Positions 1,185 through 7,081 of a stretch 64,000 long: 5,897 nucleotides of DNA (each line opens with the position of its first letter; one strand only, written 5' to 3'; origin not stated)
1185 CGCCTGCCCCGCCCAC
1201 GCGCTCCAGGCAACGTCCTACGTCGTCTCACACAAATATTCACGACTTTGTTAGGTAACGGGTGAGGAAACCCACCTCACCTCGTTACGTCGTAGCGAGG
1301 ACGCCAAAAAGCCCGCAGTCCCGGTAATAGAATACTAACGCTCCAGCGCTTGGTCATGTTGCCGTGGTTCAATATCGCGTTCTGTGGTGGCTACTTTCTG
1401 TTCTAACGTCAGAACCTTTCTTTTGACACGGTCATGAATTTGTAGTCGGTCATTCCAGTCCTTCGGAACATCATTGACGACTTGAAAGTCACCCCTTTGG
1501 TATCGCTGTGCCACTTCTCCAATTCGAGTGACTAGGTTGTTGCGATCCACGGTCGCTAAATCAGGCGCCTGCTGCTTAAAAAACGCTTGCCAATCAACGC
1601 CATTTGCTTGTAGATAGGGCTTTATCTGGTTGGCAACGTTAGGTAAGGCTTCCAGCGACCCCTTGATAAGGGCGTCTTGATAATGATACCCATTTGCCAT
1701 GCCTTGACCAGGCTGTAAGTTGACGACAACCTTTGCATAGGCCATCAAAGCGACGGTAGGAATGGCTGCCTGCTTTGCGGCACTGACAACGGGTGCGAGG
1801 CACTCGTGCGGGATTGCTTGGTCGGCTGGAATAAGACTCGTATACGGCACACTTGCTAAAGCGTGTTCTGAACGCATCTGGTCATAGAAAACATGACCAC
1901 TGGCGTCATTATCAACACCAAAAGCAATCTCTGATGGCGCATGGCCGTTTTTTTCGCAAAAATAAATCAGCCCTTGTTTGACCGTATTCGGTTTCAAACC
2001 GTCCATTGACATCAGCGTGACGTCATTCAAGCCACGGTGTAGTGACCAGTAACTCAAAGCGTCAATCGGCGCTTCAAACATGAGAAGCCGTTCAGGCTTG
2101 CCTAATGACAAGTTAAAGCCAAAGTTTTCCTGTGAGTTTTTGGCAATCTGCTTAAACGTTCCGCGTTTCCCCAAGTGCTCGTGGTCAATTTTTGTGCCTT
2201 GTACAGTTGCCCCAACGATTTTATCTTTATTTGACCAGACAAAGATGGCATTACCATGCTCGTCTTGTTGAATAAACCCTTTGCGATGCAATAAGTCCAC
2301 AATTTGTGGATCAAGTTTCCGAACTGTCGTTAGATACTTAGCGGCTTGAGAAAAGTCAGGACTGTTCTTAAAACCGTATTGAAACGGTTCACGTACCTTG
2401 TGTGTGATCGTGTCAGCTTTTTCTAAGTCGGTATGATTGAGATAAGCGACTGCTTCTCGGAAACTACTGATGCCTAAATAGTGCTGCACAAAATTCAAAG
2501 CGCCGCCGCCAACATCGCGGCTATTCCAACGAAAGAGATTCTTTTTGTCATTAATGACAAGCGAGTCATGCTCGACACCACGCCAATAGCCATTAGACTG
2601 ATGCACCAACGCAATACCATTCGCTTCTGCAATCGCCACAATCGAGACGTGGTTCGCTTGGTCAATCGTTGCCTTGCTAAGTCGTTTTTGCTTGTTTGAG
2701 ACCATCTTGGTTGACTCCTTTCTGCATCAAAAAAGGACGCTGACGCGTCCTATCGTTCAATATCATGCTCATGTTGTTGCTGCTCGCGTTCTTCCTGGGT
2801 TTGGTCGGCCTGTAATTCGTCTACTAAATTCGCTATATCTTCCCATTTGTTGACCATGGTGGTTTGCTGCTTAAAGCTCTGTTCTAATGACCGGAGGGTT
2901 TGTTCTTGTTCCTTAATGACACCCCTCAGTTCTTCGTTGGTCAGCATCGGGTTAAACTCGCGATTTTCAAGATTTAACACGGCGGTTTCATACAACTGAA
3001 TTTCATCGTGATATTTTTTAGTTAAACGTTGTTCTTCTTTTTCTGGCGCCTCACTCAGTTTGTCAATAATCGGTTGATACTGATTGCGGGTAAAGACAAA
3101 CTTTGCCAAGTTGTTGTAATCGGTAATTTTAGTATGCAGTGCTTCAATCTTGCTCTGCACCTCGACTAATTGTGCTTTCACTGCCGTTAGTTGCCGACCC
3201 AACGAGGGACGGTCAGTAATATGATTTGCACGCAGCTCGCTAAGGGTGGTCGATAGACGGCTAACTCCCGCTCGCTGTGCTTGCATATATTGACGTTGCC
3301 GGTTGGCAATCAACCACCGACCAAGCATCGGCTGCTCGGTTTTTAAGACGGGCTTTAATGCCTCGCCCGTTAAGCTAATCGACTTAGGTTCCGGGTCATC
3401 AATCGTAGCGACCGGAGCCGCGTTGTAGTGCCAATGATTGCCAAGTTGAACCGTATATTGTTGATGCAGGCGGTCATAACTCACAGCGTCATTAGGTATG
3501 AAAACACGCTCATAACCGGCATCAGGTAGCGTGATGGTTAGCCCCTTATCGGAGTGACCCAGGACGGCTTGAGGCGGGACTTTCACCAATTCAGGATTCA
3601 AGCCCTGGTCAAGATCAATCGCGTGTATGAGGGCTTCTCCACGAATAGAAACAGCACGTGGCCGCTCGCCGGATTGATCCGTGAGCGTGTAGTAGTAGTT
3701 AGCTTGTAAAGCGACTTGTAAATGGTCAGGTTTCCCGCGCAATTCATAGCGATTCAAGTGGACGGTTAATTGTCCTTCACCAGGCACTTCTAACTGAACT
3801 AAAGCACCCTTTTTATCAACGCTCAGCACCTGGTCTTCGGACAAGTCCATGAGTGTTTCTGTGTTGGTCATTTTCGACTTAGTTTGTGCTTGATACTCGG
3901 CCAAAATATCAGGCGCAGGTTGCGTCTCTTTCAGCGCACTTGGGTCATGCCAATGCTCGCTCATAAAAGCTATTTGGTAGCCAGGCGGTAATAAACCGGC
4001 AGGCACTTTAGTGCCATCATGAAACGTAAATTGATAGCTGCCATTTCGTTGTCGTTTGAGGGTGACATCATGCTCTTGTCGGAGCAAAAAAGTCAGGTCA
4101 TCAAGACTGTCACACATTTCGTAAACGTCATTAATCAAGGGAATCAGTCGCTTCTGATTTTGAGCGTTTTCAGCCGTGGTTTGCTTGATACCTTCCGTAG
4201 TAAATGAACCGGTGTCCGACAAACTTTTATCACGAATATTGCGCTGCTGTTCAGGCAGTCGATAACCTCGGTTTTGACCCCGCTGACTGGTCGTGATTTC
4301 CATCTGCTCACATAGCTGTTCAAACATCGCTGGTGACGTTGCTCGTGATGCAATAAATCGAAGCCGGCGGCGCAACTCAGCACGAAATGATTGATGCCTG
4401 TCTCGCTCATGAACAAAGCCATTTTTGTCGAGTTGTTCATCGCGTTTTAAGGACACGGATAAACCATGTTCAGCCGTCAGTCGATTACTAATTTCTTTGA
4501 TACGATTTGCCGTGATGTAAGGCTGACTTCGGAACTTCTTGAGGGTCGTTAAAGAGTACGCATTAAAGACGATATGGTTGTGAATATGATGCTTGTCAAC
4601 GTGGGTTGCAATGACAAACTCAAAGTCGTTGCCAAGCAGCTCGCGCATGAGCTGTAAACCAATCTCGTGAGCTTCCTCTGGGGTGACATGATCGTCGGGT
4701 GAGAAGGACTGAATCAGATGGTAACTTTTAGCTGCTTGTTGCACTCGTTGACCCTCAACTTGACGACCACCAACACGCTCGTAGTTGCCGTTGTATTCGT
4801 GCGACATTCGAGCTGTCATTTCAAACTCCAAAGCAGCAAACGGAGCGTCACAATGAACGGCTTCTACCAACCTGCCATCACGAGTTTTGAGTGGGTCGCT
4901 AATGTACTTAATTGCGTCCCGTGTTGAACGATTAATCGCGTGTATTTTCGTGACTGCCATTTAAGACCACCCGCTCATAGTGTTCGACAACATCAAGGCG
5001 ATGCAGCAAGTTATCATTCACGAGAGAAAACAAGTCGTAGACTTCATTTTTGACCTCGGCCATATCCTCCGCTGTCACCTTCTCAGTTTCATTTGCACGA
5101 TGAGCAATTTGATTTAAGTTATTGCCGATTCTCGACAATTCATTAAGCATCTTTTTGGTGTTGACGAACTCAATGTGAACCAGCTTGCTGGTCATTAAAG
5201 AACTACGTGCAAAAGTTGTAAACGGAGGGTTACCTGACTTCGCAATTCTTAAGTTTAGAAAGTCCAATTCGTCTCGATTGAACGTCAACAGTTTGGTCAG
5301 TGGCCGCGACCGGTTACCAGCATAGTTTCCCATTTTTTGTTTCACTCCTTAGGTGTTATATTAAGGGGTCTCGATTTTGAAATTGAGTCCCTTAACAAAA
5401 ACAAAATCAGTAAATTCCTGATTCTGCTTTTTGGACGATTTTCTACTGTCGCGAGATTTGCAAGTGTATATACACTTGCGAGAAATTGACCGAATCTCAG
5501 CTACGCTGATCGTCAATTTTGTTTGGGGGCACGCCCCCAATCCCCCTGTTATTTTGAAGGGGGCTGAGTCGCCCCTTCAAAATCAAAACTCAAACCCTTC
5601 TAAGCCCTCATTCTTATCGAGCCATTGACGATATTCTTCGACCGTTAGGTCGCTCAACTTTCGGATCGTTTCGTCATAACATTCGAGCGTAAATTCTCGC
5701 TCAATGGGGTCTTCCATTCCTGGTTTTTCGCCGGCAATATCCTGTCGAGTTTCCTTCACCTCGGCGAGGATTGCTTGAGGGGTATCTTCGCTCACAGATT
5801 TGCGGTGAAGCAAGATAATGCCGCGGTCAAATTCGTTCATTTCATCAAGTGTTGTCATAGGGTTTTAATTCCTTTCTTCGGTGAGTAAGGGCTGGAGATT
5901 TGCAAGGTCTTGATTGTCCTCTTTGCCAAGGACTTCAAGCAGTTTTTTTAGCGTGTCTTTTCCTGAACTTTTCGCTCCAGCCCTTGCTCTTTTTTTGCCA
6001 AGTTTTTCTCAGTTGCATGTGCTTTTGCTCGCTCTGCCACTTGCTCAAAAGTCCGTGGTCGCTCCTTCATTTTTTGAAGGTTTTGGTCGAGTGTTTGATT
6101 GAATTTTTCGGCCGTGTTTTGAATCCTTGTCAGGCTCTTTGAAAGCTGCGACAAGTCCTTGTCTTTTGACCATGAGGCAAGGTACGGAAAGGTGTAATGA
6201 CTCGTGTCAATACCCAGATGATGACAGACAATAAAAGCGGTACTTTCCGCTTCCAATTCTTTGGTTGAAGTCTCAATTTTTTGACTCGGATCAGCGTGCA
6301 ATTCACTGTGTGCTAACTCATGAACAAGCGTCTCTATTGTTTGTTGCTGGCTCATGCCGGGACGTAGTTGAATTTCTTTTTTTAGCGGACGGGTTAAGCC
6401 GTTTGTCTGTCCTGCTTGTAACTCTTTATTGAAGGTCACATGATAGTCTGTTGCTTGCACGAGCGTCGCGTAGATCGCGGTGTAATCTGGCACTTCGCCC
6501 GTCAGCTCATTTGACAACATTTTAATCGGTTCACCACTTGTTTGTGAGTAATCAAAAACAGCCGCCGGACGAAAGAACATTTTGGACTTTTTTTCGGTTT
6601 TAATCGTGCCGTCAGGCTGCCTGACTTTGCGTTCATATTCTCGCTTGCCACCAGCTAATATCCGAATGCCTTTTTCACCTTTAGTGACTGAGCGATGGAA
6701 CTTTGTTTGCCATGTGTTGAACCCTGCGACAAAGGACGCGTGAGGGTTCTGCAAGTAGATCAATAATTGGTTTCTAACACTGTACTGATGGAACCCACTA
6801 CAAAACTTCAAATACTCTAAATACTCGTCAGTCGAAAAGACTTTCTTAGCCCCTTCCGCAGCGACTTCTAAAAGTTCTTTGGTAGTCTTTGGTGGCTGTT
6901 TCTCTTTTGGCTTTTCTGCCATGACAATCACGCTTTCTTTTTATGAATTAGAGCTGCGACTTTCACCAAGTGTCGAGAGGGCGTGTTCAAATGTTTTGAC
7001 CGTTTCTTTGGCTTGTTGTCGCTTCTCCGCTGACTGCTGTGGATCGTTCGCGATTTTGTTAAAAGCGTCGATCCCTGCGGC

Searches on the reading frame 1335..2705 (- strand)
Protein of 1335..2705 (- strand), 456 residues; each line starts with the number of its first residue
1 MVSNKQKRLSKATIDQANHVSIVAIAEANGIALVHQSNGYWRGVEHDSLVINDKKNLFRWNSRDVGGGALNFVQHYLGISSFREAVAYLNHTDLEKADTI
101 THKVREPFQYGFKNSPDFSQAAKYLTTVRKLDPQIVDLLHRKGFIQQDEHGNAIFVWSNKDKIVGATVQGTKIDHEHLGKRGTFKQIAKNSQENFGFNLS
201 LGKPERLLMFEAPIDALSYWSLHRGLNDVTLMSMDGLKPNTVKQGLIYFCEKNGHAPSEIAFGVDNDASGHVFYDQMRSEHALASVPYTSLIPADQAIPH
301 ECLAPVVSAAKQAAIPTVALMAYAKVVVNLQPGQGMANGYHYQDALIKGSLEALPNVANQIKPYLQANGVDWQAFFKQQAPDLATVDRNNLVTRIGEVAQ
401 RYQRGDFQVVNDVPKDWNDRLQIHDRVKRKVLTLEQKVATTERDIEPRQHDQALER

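Call 75: search_protein_families(library=pfam, proteins=[window:1335-2705:-], max_evalue=0.0001)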
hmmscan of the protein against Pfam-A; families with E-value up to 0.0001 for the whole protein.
window:1335-2705:- (456 aa): 2 families
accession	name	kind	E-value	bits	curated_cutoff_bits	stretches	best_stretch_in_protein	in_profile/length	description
PF13154.11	DUF3991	-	3.2e-14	53.6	24.5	1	123-203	1-73/74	Protein of unknown function (DUF3991)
PF13155.12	Toprim_2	-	3.2e-05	24.7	22.1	0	209-280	2-65/88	Toprim-like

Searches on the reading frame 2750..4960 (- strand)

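Call 75: search_protein_families(library=pfam, proteins=[window:2750-4960:-], max_evalue=0.0001)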
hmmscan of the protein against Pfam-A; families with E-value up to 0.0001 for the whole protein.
window:2750-4960:- (736 aa): 1 family
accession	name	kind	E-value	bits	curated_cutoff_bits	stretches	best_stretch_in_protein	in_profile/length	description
PF03432.20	Relaxase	-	1.7e-31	109.7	24.6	1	19-167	1-132/132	MobA/VirD2-like, nuclease domain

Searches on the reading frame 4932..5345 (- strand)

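Call 75: search_protein_families(library=pfam, proteins=[window:4932-5345:-], max_evalue=0.0001)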
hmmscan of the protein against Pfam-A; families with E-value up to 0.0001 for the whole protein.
window:4932-5345:- (137 aa): 2 families
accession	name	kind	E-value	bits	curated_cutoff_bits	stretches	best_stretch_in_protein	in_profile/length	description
PF05713.17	MobC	-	2.3e-11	44.4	23.2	1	67-101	1-34/45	Bacterial mobilisation protein (MobC)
PF21983.2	NikA-like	-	5.3e-07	30.1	27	1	21-83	10-71/72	Mobilization protein NikA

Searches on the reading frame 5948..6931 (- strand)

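Call 75: search_protein_families(library=pfam, proteins=[window:5948-6931:-], max_evalue=0.0001)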
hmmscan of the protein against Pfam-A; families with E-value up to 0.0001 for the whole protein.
window:5948-6931:- (327 aa): 3 families
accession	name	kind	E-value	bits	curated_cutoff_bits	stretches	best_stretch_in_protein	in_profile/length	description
PF08401.16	ArdcN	-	1.3e-08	35.5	22.6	1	32-126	26-123/123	N-terminal domain of anti-restriction factor ArdC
PF20573.4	DUF6782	-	3.2e-05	23.8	27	1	153-210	44-102/241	Putative metallopeptidase family (DUF6782)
PF06114.19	Peptidase_M78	-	8.1e-05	22.9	22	0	171-233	13-81/123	IrrE N-terminal-like domain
